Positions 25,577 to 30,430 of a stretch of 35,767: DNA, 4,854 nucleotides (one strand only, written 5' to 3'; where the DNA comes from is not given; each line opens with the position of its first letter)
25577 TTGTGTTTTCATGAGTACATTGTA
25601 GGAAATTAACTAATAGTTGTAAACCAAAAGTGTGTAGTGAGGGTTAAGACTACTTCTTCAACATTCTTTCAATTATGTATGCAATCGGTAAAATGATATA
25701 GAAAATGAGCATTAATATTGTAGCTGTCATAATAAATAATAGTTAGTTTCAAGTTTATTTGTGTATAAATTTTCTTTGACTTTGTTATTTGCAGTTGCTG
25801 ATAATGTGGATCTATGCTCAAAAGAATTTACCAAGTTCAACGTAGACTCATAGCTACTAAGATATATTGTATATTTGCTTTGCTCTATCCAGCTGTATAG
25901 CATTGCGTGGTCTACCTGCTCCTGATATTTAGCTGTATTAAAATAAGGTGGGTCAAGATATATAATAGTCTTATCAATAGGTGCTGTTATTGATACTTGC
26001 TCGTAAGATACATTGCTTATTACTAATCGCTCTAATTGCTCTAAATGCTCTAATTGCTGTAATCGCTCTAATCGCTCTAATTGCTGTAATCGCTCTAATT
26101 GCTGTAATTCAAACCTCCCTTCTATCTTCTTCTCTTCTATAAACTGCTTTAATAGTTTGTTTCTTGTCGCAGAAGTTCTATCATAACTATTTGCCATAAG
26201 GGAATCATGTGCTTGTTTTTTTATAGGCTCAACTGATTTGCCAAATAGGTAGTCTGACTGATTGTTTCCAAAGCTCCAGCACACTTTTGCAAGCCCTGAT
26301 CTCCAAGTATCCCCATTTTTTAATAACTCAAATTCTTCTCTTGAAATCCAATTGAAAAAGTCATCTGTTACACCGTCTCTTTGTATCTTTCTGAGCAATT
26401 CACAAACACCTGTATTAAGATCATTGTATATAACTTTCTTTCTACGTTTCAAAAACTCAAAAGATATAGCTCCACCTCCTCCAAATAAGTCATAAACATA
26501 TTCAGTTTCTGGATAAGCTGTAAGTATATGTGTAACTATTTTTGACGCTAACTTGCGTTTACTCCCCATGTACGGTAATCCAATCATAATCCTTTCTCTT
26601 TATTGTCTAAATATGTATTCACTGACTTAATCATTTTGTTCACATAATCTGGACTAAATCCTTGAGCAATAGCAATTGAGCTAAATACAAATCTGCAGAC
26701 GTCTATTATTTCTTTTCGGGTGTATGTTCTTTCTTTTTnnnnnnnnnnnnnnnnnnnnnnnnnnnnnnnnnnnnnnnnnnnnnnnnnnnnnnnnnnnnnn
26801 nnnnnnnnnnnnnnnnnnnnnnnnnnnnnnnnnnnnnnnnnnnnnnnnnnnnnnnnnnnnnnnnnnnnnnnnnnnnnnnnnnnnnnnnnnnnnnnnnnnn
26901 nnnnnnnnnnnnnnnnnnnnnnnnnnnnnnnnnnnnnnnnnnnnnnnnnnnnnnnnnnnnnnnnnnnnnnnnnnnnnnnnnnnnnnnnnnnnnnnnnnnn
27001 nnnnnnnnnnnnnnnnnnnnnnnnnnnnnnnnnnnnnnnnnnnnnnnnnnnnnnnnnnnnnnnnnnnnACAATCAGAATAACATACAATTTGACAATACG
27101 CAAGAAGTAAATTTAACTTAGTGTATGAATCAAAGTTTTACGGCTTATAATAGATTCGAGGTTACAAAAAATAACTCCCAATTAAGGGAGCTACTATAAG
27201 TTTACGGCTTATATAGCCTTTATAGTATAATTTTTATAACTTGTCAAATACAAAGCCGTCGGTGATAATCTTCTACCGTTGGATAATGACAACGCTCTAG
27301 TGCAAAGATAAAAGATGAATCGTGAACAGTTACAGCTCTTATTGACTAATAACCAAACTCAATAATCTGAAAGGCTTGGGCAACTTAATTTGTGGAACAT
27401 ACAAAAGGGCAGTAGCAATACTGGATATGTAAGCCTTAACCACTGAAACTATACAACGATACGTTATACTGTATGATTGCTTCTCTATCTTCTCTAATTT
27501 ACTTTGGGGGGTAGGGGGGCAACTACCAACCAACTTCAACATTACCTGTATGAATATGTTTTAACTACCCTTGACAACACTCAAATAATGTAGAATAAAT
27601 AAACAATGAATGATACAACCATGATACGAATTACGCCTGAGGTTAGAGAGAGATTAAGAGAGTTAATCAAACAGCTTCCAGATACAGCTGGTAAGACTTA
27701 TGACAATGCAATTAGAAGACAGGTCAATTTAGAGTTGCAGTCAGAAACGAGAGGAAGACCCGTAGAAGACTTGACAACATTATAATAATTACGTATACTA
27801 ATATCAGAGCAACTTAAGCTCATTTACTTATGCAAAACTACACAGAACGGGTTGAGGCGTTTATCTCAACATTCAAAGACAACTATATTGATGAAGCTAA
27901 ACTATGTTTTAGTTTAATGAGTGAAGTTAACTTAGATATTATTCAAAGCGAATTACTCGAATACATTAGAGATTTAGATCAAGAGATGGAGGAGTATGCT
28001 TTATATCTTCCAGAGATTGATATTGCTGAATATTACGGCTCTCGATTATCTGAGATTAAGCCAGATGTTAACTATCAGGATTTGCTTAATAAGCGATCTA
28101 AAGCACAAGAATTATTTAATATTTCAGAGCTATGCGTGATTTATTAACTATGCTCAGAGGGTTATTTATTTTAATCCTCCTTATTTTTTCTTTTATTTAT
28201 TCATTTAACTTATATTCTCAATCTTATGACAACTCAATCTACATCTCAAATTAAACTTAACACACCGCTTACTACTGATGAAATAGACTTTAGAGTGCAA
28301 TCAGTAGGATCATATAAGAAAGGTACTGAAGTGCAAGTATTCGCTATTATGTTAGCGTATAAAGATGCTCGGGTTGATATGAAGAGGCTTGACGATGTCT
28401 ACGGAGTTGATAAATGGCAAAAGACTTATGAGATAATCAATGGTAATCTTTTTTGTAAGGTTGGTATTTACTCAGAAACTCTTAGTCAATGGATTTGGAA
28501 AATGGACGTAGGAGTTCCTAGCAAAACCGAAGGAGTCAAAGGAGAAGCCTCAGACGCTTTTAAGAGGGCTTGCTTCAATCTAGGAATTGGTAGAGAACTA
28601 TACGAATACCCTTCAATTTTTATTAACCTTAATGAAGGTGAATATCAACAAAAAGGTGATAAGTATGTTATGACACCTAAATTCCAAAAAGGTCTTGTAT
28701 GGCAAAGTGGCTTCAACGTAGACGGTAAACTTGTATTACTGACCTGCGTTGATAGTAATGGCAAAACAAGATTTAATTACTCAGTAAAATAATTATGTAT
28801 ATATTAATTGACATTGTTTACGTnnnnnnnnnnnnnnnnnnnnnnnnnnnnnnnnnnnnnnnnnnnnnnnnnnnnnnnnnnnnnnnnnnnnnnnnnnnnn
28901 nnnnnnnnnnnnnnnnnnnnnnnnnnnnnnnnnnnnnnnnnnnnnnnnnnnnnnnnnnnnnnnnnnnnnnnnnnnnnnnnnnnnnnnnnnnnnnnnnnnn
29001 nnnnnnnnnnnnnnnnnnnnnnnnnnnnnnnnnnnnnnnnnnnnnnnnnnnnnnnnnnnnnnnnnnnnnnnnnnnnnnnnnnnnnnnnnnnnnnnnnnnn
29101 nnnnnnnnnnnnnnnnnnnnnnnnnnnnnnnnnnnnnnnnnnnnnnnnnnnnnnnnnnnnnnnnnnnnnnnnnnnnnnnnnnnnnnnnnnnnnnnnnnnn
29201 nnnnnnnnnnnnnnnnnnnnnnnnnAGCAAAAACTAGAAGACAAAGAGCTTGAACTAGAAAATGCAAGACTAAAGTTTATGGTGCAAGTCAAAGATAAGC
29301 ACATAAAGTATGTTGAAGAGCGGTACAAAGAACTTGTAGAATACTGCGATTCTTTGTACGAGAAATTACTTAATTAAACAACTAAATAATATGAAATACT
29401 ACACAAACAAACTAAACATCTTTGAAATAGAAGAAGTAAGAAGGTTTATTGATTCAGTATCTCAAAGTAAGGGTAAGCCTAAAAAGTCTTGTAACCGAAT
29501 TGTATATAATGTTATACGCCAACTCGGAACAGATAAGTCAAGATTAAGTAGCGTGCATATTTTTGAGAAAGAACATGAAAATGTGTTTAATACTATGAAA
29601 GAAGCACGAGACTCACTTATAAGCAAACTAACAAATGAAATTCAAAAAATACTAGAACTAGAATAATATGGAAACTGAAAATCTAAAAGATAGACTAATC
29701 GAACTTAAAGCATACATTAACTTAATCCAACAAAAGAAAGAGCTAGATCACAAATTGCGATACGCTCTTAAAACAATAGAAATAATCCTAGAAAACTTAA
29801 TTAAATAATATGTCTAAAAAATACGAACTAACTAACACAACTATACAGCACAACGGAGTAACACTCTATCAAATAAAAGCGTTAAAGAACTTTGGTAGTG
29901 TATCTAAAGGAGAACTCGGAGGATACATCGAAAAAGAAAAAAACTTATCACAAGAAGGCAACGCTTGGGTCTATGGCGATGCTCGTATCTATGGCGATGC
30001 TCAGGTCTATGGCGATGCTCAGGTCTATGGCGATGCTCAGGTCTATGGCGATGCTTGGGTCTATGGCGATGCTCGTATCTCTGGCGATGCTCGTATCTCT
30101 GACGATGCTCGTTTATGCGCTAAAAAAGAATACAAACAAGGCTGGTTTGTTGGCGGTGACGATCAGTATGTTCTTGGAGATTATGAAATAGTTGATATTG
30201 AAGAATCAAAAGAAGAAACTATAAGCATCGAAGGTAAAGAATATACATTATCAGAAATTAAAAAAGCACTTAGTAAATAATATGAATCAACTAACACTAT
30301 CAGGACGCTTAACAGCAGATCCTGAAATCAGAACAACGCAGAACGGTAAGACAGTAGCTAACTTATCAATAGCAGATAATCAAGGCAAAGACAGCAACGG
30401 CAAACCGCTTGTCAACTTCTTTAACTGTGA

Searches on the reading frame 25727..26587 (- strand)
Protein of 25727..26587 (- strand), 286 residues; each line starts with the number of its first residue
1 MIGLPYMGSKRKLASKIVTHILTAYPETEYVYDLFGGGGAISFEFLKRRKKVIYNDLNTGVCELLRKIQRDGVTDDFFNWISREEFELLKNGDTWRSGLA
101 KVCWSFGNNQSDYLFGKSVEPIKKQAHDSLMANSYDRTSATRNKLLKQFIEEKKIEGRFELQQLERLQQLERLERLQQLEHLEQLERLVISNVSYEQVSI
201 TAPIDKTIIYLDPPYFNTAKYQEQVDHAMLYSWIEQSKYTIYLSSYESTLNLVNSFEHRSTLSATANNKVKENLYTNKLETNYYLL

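Call 22: search_protein_families(library=pfam, proteins=[window:25727-26587:-], max_evalue=0.01)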
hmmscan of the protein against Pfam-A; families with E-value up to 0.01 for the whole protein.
window:25727-26587:- (286 aa): 2 families
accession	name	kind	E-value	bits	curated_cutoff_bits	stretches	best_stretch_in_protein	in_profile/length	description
PF02086.21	MethyltransfD12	-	4.1e-20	73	22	1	6-272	1-237/253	D12 class N6 adenine-specific DNA methyltransferase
PF03602.21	Cons_hypoth95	-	1.9e-07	31.4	24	0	182-244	90-151/182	Conserved hypothetical protein 95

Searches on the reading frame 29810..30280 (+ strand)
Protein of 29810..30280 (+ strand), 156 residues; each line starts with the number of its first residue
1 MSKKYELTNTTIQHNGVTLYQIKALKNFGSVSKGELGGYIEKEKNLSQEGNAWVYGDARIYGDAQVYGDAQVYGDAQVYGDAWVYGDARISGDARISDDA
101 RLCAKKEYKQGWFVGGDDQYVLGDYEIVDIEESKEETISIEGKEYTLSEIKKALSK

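Call 93: search_protein_families(library=phrogs, proteins=[window:29810-30280:+], max_evalue=0.001)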
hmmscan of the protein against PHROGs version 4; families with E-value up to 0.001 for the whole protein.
window:29810-30280:+ (156 aa): 4 families
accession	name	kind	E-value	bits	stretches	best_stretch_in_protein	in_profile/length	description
phrog_7964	-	unknown function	3.9e-47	161.5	1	1-118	24-142/269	-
phrog_5070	-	unknown function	1.2e-45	156.2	1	1-106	1-107/182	-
phrog_20149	-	unknown function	1e-20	74.5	1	1-52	1-53/53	-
phrog_20532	-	unknown function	7.2e-11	43.4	0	84-120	1-37/100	-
